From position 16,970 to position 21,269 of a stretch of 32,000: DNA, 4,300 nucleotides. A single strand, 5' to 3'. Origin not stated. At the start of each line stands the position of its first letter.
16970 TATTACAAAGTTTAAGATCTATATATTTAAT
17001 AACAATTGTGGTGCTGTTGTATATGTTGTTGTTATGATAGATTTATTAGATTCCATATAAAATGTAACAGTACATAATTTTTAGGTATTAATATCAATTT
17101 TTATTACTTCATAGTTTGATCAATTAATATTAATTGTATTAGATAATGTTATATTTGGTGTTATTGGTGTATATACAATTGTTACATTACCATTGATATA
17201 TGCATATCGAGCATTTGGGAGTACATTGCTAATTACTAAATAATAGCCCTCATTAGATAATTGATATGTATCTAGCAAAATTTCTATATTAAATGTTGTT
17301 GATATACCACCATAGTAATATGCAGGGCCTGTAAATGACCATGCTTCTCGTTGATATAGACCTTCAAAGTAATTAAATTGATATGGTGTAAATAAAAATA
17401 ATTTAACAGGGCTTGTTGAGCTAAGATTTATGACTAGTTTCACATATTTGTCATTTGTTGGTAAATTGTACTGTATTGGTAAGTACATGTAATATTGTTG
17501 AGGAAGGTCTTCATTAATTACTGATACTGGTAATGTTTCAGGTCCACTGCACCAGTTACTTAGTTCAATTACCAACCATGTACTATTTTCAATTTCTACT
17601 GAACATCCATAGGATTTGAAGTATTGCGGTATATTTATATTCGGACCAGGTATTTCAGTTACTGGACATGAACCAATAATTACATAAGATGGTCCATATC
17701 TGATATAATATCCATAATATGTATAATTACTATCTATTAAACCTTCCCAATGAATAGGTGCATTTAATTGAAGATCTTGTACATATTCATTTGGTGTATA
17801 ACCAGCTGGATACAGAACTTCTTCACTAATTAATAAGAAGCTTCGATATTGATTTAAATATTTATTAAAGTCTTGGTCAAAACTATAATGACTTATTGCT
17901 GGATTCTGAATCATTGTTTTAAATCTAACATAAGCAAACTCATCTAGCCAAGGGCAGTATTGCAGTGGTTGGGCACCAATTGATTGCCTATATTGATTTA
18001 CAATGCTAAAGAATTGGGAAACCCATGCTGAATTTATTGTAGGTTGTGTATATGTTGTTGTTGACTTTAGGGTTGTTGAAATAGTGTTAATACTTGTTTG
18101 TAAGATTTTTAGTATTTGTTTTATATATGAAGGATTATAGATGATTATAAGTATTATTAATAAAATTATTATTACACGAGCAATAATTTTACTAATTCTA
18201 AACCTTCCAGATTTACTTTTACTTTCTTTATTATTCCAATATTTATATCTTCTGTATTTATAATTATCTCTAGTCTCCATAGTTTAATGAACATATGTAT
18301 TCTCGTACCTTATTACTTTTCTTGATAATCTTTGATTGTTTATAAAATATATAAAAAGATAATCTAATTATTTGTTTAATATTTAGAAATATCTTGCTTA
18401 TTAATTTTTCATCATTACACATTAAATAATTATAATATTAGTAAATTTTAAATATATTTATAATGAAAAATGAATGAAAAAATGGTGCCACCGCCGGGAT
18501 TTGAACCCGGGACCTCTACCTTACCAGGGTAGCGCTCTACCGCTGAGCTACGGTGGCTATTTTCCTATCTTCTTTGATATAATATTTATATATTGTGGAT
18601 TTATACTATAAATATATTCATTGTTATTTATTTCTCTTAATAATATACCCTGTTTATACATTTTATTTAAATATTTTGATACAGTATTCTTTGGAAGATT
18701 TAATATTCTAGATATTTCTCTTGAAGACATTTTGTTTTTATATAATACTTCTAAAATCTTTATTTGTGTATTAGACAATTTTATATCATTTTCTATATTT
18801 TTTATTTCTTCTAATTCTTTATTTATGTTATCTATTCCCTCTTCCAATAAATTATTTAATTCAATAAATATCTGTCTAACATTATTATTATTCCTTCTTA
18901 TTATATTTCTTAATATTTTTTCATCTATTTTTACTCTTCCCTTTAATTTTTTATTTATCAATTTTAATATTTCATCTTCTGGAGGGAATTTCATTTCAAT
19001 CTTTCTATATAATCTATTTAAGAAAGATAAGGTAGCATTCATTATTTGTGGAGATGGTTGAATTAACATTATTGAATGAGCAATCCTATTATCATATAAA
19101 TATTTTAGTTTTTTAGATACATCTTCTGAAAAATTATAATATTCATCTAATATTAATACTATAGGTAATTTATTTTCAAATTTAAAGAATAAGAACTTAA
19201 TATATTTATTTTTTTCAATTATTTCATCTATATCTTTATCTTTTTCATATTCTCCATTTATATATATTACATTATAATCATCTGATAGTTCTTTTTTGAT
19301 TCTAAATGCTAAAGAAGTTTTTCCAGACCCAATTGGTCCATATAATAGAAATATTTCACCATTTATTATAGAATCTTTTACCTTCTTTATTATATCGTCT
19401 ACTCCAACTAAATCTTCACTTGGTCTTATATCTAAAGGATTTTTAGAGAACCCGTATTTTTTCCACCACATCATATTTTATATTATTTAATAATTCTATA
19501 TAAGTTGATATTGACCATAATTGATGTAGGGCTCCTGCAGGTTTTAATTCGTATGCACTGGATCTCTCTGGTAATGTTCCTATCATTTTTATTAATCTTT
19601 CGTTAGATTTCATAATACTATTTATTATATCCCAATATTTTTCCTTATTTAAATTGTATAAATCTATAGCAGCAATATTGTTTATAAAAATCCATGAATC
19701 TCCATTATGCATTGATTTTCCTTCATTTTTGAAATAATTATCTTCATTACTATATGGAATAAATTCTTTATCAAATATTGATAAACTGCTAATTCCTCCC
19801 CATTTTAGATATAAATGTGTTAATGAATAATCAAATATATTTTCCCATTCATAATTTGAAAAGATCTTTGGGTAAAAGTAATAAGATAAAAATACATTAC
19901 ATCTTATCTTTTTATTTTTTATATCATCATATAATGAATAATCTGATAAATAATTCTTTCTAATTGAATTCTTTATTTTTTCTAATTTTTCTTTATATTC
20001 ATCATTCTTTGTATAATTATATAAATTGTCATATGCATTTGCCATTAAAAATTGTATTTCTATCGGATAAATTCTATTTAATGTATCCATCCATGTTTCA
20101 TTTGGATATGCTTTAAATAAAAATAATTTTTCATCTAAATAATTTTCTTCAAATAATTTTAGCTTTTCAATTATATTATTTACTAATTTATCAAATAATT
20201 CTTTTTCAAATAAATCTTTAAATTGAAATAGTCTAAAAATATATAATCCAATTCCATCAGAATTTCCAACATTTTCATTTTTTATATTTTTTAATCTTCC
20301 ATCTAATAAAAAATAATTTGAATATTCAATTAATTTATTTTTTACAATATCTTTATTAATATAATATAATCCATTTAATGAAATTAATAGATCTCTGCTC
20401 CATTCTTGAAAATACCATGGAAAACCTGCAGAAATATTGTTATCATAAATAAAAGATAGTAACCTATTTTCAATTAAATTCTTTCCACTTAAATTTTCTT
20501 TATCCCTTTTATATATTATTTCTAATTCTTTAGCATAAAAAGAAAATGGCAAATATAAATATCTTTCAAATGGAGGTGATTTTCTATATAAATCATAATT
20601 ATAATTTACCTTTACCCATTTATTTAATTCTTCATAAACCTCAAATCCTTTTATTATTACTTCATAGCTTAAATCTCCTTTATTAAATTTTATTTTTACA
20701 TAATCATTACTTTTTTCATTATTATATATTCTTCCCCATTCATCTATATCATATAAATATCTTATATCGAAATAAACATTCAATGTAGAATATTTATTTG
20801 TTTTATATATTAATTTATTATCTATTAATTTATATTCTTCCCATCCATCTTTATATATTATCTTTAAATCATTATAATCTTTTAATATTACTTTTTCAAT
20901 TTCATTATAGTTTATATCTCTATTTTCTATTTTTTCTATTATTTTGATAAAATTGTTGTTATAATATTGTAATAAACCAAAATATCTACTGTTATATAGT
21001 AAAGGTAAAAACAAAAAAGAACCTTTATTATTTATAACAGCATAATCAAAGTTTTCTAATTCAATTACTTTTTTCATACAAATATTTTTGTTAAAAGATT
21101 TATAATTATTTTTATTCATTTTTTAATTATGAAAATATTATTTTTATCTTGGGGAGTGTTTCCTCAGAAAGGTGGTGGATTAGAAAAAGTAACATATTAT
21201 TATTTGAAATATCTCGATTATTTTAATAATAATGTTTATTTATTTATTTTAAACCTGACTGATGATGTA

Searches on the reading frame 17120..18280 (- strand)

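Call 3: search_protein_families(library=pfam, proteins=[window:17120-18280:-], max_evalue=0.01)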
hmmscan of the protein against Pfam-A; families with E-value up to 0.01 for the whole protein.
window:17120-18280:- (386 aa): 1 family
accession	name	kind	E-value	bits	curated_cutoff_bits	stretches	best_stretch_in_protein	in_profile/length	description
PF00188.32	CAP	-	0.00013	23.2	21.1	1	93-197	3-106/117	Cysteine-rich secretory protein family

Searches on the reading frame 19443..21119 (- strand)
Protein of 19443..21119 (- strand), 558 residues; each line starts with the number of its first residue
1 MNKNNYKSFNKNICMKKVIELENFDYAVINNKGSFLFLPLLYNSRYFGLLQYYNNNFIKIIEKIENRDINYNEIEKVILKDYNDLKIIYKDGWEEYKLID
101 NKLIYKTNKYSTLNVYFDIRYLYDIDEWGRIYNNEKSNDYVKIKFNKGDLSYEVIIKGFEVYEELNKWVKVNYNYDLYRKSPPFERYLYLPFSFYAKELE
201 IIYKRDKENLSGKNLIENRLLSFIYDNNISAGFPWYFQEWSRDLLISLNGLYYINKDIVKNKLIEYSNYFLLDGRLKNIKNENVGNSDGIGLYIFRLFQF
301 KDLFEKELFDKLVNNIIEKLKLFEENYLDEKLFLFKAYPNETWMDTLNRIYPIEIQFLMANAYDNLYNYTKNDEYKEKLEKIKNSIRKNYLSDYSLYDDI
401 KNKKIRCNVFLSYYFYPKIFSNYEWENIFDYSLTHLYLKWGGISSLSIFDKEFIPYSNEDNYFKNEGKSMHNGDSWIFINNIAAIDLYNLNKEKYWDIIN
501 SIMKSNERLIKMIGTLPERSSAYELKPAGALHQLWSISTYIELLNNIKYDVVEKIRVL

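Call 3: search_protein_families(library=pfam, proteins=[window:19443-21119:-], max_evalue=0.01)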
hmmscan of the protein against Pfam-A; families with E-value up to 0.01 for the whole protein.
window:19443-21119:- (558 aa): 1 family
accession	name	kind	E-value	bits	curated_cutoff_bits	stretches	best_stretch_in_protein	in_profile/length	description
PF06202.20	GDE_C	-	2.8e-18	66.4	21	1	226-540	15-365/367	Amylo-alpha-1,6-glucosidase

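Call 5: search_protein_families(library=ncbifam, proteins=[window:19443-21119:-], max_evalue=1)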
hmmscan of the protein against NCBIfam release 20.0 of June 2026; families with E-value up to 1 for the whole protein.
window:19443-21119:- (558 aa): 0 families
